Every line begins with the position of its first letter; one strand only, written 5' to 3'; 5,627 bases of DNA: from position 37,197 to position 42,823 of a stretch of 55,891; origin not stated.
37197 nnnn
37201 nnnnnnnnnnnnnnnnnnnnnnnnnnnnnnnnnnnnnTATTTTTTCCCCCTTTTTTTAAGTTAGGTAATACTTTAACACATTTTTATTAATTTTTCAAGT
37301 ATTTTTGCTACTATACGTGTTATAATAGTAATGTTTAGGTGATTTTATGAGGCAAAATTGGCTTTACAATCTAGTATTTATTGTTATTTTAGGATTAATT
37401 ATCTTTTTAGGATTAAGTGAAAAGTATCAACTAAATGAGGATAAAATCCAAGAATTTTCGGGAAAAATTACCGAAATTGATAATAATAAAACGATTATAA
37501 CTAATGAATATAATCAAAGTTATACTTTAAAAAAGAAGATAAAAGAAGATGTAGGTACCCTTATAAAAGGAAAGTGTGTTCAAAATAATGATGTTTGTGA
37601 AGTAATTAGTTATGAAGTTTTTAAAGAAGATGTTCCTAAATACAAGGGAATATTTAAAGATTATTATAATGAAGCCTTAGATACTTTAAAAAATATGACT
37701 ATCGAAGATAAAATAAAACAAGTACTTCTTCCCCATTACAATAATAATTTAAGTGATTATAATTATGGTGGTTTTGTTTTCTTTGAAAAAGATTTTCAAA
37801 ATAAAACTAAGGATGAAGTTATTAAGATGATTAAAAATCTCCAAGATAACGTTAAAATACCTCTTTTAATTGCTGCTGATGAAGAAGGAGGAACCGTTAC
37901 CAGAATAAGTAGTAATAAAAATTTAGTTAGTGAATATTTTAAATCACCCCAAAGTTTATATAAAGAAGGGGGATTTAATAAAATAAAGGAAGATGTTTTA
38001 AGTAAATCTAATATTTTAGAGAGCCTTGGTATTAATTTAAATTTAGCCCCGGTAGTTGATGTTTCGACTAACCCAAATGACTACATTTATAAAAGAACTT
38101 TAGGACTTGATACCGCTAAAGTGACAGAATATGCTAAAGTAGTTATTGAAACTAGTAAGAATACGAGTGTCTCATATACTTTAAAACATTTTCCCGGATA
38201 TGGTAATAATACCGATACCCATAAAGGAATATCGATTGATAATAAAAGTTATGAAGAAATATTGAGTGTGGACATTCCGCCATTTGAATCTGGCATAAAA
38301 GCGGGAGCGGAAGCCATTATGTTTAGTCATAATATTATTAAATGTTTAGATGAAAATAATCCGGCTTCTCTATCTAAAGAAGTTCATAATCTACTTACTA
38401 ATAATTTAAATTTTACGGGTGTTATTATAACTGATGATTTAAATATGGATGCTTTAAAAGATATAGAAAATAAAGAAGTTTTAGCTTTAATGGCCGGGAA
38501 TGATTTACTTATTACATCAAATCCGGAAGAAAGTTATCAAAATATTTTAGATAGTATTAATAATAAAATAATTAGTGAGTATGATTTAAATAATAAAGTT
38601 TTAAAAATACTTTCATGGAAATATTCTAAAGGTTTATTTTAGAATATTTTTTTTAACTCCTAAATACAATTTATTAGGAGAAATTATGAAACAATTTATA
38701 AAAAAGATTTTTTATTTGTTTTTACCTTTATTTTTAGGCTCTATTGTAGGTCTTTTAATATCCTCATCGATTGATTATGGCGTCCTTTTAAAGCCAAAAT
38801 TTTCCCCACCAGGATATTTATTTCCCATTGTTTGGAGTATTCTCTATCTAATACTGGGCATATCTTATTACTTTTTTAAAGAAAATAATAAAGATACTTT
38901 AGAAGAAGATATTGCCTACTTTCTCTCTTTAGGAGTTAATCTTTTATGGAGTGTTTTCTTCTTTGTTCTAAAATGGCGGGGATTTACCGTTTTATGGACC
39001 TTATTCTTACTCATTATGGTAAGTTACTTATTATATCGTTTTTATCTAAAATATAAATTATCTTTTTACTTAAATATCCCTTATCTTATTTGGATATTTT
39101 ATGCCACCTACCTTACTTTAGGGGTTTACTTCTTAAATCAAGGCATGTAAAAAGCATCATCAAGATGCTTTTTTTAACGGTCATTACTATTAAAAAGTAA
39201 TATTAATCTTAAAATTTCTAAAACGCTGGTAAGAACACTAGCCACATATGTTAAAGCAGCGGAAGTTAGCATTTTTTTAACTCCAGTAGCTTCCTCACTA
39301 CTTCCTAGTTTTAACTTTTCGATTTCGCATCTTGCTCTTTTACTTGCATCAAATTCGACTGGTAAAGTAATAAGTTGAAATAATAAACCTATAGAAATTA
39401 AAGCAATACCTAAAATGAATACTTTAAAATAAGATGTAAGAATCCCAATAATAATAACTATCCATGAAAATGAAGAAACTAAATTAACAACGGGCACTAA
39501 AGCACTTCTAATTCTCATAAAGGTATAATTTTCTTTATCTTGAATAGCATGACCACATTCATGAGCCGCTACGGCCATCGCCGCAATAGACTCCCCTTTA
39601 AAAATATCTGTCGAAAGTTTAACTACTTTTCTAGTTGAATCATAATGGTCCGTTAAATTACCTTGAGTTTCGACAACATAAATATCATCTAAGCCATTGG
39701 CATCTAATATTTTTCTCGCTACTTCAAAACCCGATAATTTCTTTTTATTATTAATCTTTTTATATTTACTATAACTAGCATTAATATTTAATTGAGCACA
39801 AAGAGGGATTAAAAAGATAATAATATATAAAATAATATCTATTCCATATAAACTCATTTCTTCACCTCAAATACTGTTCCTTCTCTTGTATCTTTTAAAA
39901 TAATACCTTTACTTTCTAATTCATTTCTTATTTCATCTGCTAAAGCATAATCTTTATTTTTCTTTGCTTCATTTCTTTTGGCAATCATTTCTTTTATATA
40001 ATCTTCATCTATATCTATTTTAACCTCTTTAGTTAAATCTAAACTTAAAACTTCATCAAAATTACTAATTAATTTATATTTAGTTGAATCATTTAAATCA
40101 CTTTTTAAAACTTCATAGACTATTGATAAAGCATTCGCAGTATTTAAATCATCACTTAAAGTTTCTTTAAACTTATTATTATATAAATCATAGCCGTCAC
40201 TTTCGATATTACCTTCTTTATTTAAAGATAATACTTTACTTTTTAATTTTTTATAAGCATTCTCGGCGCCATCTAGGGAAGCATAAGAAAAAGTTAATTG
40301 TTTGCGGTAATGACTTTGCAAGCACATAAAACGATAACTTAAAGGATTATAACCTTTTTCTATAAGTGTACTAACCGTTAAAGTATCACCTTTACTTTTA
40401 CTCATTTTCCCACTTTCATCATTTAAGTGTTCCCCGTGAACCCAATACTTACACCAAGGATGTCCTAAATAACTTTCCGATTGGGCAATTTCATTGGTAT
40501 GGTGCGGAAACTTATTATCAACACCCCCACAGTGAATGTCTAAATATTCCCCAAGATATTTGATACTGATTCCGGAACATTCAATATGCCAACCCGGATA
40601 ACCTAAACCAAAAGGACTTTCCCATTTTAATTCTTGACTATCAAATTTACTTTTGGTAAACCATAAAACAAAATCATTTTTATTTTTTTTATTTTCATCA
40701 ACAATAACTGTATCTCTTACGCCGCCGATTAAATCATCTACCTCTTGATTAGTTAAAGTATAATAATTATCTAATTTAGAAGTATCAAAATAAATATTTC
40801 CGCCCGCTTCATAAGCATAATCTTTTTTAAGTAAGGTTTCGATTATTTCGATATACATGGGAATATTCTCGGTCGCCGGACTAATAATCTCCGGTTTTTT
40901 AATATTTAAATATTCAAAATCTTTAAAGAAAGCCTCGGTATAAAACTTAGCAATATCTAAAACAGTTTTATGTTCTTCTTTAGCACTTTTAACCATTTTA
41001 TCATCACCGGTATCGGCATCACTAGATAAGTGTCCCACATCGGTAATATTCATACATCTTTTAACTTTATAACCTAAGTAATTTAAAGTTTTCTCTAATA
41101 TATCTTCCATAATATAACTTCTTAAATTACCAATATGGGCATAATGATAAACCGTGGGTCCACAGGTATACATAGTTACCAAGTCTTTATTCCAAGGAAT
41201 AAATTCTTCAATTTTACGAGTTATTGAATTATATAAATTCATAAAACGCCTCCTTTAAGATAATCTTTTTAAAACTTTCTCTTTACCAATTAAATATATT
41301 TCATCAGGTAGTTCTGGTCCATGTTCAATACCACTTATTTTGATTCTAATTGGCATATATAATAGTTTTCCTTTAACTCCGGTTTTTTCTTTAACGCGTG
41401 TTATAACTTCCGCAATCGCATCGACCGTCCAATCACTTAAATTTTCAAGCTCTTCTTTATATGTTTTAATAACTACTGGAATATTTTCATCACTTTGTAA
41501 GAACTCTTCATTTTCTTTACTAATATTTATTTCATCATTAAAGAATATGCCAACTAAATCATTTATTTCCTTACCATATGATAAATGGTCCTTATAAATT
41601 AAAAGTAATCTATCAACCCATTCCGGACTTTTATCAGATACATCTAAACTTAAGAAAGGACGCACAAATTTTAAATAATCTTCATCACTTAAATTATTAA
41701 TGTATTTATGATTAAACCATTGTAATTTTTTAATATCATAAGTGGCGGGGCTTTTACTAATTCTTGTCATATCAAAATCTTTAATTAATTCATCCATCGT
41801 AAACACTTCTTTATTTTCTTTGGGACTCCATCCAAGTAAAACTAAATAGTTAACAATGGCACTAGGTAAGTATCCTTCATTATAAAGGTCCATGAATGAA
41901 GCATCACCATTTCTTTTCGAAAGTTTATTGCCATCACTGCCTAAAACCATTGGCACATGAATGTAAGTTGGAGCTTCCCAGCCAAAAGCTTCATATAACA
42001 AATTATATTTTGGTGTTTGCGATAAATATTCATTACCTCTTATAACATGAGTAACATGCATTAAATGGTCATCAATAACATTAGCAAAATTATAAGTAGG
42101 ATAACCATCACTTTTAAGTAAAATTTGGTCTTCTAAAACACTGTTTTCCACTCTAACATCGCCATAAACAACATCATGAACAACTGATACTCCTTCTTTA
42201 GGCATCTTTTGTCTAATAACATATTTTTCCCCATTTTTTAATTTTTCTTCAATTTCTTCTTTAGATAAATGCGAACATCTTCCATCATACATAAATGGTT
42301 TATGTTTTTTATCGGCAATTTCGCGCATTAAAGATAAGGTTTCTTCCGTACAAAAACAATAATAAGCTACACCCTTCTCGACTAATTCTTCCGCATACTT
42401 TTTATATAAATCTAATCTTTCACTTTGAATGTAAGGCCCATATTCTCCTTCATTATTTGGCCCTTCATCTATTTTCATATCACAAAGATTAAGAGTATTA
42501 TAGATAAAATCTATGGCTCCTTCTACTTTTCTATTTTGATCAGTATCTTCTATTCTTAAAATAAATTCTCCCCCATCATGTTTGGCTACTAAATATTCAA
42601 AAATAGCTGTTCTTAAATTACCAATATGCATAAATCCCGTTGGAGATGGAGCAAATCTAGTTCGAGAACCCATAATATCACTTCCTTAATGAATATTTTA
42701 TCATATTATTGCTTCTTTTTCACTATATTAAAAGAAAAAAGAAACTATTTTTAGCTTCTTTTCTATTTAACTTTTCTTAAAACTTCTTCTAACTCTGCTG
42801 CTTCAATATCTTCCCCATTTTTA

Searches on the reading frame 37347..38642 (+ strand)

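Call 67: search_protein_families(library=pfam, proteins=[window:37347-38642:+], max_evalue=0.0001)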
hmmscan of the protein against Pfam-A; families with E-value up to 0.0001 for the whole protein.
window:37347-38642:+ (431 aa): 1 family
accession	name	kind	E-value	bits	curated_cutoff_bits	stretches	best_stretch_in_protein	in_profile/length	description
PF00933.27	Glyco_hydro_3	-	7.1e-54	183.8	27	1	118-423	1-315/316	Glycosyl hydrolase family 3 N terminal domain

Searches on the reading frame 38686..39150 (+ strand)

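Call 67: search_protein_families(library=pfam, proteins=[window:38686-39150:+], max_evalue=0.0001)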
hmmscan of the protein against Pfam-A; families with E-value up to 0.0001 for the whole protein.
window:38686-39150:+ (154 aa): 1 family
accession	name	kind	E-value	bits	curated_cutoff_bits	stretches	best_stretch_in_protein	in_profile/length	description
PF03073.20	TspO_MBR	-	8.9e-28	97.3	24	1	12-148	3-144/145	TspO/MBR family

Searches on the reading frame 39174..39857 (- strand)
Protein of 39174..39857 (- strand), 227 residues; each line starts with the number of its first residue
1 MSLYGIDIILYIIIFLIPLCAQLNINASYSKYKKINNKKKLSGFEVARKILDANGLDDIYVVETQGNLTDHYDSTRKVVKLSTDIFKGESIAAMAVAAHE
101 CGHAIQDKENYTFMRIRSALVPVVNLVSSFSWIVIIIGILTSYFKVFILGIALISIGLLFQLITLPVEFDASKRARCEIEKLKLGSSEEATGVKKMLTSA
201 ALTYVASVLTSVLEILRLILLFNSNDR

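Call 67: search_protein_families(library=pfam, proteins=[window:39174-39857:-], max_evalue=0.0001)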
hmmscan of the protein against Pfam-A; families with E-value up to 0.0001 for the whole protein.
window:39174-39857:- (227 aa): 1 family
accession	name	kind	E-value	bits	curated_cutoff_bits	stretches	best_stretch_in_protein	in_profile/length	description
PF04298.18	Zn_peptidase_2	-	1.1e-81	273.9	27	1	8-222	2-217/218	Putative neutral zinc metallopeptidase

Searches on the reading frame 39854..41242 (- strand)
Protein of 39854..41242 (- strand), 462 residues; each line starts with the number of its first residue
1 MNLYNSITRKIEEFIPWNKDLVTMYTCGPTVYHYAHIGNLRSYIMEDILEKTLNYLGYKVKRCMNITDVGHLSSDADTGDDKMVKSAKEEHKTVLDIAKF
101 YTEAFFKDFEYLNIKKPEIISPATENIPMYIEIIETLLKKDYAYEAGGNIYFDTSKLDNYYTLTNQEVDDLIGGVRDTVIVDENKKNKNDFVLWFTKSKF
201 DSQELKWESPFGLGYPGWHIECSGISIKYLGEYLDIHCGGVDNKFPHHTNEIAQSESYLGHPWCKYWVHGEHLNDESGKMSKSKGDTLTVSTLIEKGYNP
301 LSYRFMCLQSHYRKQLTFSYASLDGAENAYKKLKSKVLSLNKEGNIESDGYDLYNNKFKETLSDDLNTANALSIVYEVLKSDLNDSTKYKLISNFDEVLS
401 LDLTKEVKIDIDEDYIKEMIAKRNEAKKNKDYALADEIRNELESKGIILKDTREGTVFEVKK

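Call 67: search_protein_families(library=pfam, proteins=[window:39854-41242:-], max_evalue=0.0001)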
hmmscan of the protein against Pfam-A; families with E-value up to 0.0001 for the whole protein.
window:39854-41242:- (462 aa): 5 families
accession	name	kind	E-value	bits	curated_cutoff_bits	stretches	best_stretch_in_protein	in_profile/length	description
PF01406.26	tRNA-synt_1e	-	1.4e-92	310.7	27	1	16-326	4-299/301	tRNA synthetases class I (C) catalytic domain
PF09334.17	tRNA-synt_1g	-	3.5e-07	29.8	20.1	0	34-156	13-126/391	tRNA synthetases class I (M)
PF01921.24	tRNA-synt_1f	-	4.7e-06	26.2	27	0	275-349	277-352/360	tRNA synthetases class I (K)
PF09190.17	DALR_2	-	8.9e-06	26.6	22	1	357-380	1-24/57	DALR domain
PF00750.26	tRNA-synt_1d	-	2.3e-05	24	23.3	1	18-104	19-104/349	tRNA synthetases class I (R), catalytic domain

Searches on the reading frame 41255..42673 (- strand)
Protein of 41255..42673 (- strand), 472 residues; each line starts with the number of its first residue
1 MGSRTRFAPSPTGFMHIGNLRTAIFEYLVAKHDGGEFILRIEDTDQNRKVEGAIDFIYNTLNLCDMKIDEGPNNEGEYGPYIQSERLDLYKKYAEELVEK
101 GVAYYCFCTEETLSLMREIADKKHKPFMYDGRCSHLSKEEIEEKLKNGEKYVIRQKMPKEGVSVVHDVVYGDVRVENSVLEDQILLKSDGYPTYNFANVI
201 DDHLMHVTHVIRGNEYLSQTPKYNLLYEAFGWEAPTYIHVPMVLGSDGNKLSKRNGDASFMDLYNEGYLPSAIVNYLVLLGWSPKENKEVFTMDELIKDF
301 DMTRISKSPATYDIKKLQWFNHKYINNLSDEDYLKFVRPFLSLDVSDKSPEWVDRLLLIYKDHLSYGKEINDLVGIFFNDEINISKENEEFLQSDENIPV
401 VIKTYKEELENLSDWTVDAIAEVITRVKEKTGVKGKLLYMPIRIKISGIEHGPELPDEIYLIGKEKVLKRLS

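Call 67: search_protein_families(library=pfam, proteins=[window:41255-42673:-], max_evalue=0.0001)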
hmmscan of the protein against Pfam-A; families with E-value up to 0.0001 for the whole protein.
window:41255-42673:- (472 aa): 2 families
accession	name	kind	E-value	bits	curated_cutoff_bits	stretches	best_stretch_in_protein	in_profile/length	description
PF00749.27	tRNA-synt_1c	-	1.4e-108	363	23.4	1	4-319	3-314/314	tRNA synthetases class I (E and Q), catalytic domain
PF19269.4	Anticodon_2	-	5.1e-23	82.5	23.6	1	337-471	6-137/141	Anticodon binding domain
